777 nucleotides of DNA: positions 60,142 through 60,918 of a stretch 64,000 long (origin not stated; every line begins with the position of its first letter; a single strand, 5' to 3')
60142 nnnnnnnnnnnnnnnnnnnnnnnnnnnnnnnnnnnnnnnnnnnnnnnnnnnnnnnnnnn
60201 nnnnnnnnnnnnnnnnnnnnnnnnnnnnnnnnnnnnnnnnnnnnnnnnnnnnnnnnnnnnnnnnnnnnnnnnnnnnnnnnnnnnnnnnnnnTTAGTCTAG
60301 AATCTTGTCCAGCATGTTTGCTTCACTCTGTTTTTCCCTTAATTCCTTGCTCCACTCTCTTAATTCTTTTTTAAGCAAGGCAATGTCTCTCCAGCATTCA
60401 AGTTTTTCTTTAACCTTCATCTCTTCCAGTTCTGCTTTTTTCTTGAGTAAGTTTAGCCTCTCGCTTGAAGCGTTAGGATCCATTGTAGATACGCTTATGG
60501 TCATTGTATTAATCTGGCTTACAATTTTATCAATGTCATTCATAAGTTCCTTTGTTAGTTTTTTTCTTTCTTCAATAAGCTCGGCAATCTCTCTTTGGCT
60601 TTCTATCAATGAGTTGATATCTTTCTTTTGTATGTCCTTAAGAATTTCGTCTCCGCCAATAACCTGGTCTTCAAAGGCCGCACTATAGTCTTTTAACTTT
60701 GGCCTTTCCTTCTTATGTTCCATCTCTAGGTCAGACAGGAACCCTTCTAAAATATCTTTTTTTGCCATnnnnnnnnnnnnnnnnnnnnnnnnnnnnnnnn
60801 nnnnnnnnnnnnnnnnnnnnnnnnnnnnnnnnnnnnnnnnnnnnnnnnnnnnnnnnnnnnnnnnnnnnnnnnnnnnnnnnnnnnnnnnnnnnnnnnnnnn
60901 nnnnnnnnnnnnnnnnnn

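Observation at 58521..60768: HerA/VirB4-superfamily ATPase and coiled-coil partner upstream of the pilin-like/SLT operon: candidate T4SS-/Ced-like apparatus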

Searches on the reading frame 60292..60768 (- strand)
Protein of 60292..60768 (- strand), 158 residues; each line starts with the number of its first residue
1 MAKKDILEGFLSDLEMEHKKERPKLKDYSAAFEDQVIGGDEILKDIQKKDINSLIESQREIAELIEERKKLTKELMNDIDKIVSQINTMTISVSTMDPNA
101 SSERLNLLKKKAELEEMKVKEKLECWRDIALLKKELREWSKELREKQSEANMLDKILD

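Call 4: search_protein_families(library=pfam, proteins=[window:60292-60768:-], max_evalue=0.01)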
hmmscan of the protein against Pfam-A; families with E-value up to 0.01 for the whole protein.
window:60292-60768:- (158 aa): 0 families

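Call 5: search_protein_families(library=ncbifam, proteins=[window:60292-60768:-], max_evalue=0.01)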
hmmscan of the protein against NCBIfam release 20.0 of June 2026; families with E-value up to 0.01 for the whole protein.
window:60292-60768:- (158 aa): 1 family
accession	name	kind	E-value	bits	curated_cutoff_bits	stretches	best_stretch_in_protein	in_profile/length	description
NF009646.0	PRK13182.1-1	equivalog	0.0051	16.7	262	1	47-133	41-127/180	chromosome-anchoring protein RacA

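Call 24: search_protein_families(library=padloc, proteins=[window:60292-60768:-], max_evalue=0.01)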
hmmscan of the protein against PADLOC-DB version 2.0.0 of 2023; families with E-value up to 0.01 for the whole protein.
window:60292-60768:- (158 aa): 1 family
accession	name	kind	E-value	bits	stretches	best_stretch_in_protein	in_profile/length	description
PDLC00637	ZorA2|ZorA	-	0.00052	16.9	1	26-96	251-320/420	MotA/ExbB/TolQ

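Call 25: search_protein_families(library=phrogs, proteins=[window:60292-60768:-], max_evalue=0.01)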
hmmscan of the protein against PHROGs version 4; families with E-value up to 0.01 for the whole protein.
window:60292-60768:- (158 aa): 0 families

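Call 33: find_homologous_proteins(query=window:60292-60768:-)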
Query window:60292-60768:- (158 aa): 96 proteins with E <= 0.001 among 824 candidates.
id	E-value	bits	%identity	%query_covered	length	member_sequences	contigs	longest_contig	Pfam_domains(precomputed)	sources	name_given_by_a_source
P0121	2.9e-88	311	100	100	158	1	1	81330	-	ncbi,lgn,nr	ncbi:MAG: hypothetical protein PHT54_01705 [Candidatus Nanoarchaeia archaeon]|nr:hypothetical protei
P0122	5.0e-59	217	71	100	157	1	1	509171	-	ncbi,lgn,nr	ncbi:MAG: hypothetical protein PHG05_01695 [Candidatus Nanoarchaeia archaeon]|nr:hypothetical protei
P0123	1.2e-51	193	68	100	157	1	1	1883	-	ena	-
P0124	2.4e-50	189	67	100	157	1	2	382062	-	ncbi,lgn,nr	ncbi:MAG: hypothetical protein PHE43_00640 [Candidatus Nanoarchaeia archaeon]|nr:hypothetical protei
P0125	6.2e-21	93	47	99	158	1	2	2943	PF26406.1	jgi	-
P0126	2.2e-20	92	41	99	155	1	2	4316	PF26406.1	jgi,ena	-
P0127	7.8e-19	87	40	97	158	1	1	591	-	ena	-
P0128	9.8e-19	86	48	73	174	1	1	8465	-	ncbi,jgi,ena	-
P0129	4.7e-18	84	42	89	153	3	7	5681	-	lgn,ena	-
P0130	2.7e-17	82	41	85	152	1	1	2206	-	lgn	-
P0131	3.5e-17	81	40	85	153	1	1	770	-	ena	-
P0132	3.8e-17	81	39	99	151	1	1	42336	-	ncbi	-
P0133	4.4e-17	81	40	85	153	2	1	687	-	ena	-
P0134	1.4e-16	79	37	97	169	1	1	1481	-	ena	-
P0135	1.8e-16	79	38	99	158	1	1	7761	-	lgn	-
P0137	2.4e-16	78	39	100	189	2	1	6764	-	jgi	jgi:hypothetical protein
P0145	5.4e-14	71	42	74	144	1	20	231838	-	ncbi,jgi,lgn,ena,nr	ncbi:hypothetical protein HN935_02900 [archaeon]|jgi:hypothetical protein|nr:hypothetical protein [C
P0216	8.3e-9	54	33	72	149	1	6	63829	-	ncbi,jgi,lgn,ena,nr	ncbi:hypothetical protein GW932_00130 [archaeon]|nr:hypothetical protein [archaeon]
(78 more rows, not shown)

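Call 34: search_protein_families(library=pfam, proteins=[P0125, P0126, P0145, P0216, P0137], max_evalue=1)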
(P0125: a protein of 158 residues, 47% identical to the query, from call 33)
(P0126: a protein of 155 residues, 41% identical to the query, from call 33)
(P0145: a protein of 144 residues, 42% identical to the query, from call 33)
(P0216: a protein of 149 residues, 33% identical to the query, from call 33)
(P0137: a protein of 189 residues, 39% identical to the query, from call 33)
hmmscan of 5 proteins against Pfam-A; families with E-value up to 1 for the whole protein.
P0125 (158 aa): 13 families
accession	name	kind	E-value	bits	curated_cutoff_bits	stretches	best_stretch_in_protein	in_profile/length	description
PF05591.17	T6SS_VipA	-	0.0028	17.9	24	1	13-75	61-122/155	Type VI secretion system, VipA, VC_A0107 or Hcp2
PF13166.12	AAA_13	-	0.0075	15.4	36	1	50-156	361-467/713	AAA domain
PF10805.13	DUF2730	-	0.015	15.8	24.9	1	108-157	46-94/102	Protein of unknown function (DUF2730)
PF06248.19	Zw10_N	-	0.023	15.7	26.3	1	43-109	11-76/93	Centromere/kinetochore Zw10 N-terminal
PF00195.25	Chal_sti_synt_N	-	0.028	14.3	27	1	86-150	17-81/225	Chalcone and stilbene synthases, N-terminal domain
PF16533.10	SOAR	-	0.08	13.3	25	1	126-158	67-99/101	STIM1 Orai1-activating region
PF08702.15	Fib_alpha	-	0.13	12.9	29.9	1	54-151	31-127/143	Fibrinogen alpha/beta chain family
PF12537.13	GPHR_N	-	0.19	12.3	22.1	0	45-72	39-66/68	The Golgi pH Regulator (GPHR) Family N-terminal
PF10473.14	CENP-F_leu_zip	-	0.25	11.8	34.5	0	61-155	27-102/140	Leucine-rich repeats of kinetochore protein Cenp-F/LEK1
PF04102.17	SlyX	-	0.27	12.3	30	0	124-148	29-53/67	SlyX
PF07730.19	HisKA_3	-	0.34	11.9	24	1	102-146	22-67/68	Histidine kinase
PF02465.23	FliD_N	-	0.59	11.2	24.8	0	107-146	19-57/97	Flagellar hook-associated protein 2 N-terminus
PF23991.1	DUF7310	-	0.61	11.1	40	0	116-154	10-51/83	Coiled-coil region of unknown function (DUF7310)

P0126 (155 aa): 18 families
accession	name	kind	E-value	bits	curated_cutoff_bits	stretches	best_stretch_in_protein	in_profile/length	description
PF05591.17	T6SS_VipA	-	0.0031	17.7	24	1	15-71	66-121/155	Type VI secretion system, VipA, VC_A0107 or Hcp2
PF06248.19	Zw10_N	-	0.0043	18.1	26.3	1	40-108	11-78/93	Centromere/kinetochore Zw10 N-terminal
PF13851.11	GAS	-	0.0058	16.5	32.3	1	31-147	6-116/200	Growth-arrest specific micro-tubule binding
PF13166.12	AAA_13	-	0.012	14.8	36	1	47-153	361-467/713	AAA domain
PF06757.18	Ins_allergen_rp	-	0.015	15.6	23.2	1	28-79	22-67/174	Insect allergen related repeat, nitrile-specifier detoxification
PF08609.16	Fes1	-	0.05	15.1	22.3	1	81-153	5-77/89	Nucleotide exchange factor Fes1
PF23991.1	DUF7310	-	0.092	13.7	40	1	110-151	8-51/83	Coiled-coil region of unknown function (DUF7310)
PF05130.17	FlgN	-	0.12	13.3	30.5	0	42-113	28-88/147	FlgN protein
PF15188.11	CCDC-167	-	0.15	12.8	27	0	102-149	14-61/84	Coiled-coil domain-containing protein 167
PF13600.11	DUF4140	-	0.18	12.7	27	0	115-151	57-93/98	N-terminal domain of unknown function (DUF4140)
PF04102.17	SlyX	-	0.22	12.6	30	0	121-145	29-53/67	SlyX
PF16533.10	SOAR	-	0.22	11.9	25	0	124-154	68-98/101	STIM1 Orai1-activating region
PF07028.16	DUF1319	-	0.23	12.1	28.1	0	45-86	48-85/109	Protein of unknown function (DUF1319)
PF10473.14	CENP-F_leu_zip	-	0.28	11.7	34.5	0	33-153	3-103/140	Leucine-rich repeats of kinetochore protein Cenp-F/LEK1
PF23907.1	DUF7249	-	0.58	11.6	27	0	114-143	62-90/93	Family of unknown function (DUF7249)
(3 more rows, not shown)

P0145 (144 aa): 0 families

P0216 (149 aa): 1 family
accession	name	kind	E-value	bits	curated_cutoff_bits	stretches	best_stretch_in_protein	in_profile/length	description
PF09452.15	Mvb12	-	0.22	12.5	25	1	81-145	4-66/90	ESCRT-I subunit Mvb12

P0137 (189 aa): 0 families

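Call 54: predict_structure(alignment_id=A4)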
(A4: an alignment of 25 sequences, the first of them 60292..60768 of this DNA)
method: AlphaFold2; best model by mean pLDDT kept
length: 158 residues; sequences in the alignment: 25
mean_pLDDT: 82.2   pTM: 0.60
mean pLDDT of the five models: 82.2, 80.7, 80.4, 80.0, 79.2
residues with pLDDT >= 90: 93; 70-90: 25; 50-70: 16; < 50: 24
segments of 3 or more residues with pLDDT < 50: 14-36
pLDDT, mean of each block of 10 residues (from residue 1): 54 47 44 51 83 95 97 98 96 87 94 97 98 96 93 86
secondary structure, 60 per line:
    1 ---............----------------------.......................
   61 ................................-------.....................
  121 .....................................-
elements in order: H4-15 H38-92 H100-157

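Call 62: fold_search(model_id=the predicted structure, library=pdb)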
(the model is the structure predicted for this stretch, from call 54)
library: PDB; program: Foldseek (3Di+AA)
matches with E <= 10: 625; with E <= 0.001: 0
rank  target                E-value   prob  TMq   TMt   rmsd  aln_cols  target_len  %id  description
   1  6zvr_DB               7.2e-02  0.94  0.43  0.43   9.9       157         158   15  C11 symmetry: Bacterial Vipp1 and PspA are members of the ancient ESCRT-III membrane-remodeling superfamily. (released 2021-08-04)
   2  8qbs                  1.1e-01  0.92  0.44  0.36   9.5       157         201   15  Cryo-EM structure of Vipp1-F197K/L200K helical filament with lattice 1 (Vipp1-F197K/L200K_L1) (released 2024-09-11)
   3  8qbr                  1.2e-01  0.93  0.45  0.36   9.8       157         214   15  Cryo-EM structure of Vipp1 helical filament with lattice 1 (Vipp1_L1) (released 2024-09-18)
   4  7o3w_A                1.8e-01  0.75  0.38  0.31   7.8       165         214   10  Structural basis for VIPP1 oligomerization and maintenance of thylakoid membrane integrity (released 2021-06-30)
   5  5nnv_D                2.6e-01  0.87  0.45  0.30   7.2       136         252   20  Structure of a Bacillus subtilis Smc coiled coil middle fragment (released 2017-06-21)
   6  4dci_A                2.8e-01  0.60  0.27  0.29   6.0        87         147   22  Crystal structure of unknown funciton protein from Synechococcus sp. WH 8102 (released 2012-02-01)
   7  2y3a_B                2.8e-01  0.60  0.32  0.25   6.4       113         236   16  Crystal structure of p110beta in complex with icSH2 of p85beta and the drug GDC-0941 (released 2011-03-16)
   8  7o3x_A                3.0e-01  0.60  0.38  0.32   7.9       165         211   10  Structural basis for VIPP1 oligomerization and maintenance of thylakoid membrane integrity (released 2021-06-30)
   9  6z6f_C                3.4e-01  0.84  0.41  0.15   5.3       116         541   16  HDAC-PC (released 2021-02-17)
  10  4dci_G                3.6e-01  0.72  0.29  0.32   5.1        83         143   18  Crystal structure of unknown funciton protein from Synechococcus sp. WH 8102 (released 2012-02-01)
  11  9hqx_B                3.8e-01  0.60  0.39  0.14  12.1       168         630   12  Salmonella enterica Lamassu LmuACB bound to DNA duplex (released 2025-10-01)
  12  6zvs_A                4.0e-01  0.95  0.50  0.57   3.7       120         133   13  C12 symmetry: Bacterial Vipp1 and PspA are members of the ancient ESCRT-III membrane-remodeling superfamily. (released 2021-08-04)
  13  5wkq_B                5.2e-01  0.69  0.45  0.45  14.2       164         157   15  2.10 A resolution structure of IpaB (residues 74-242) from Shigella flexneri (released 2018-05-16)
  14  5nnv_B                5.2e-01  0.33  0.29  0.22   9.7       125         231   21  Structure of a Bacillus subtilis Smc coiled coil middle fragment (released 2017-06-21)
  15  3vkg_A                5.5e-01  0.66  0.39  0.03   5.1       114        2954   13  X-ray structure of an MTBD truncation mutant of dynein motor domain (released 2012-03-14)
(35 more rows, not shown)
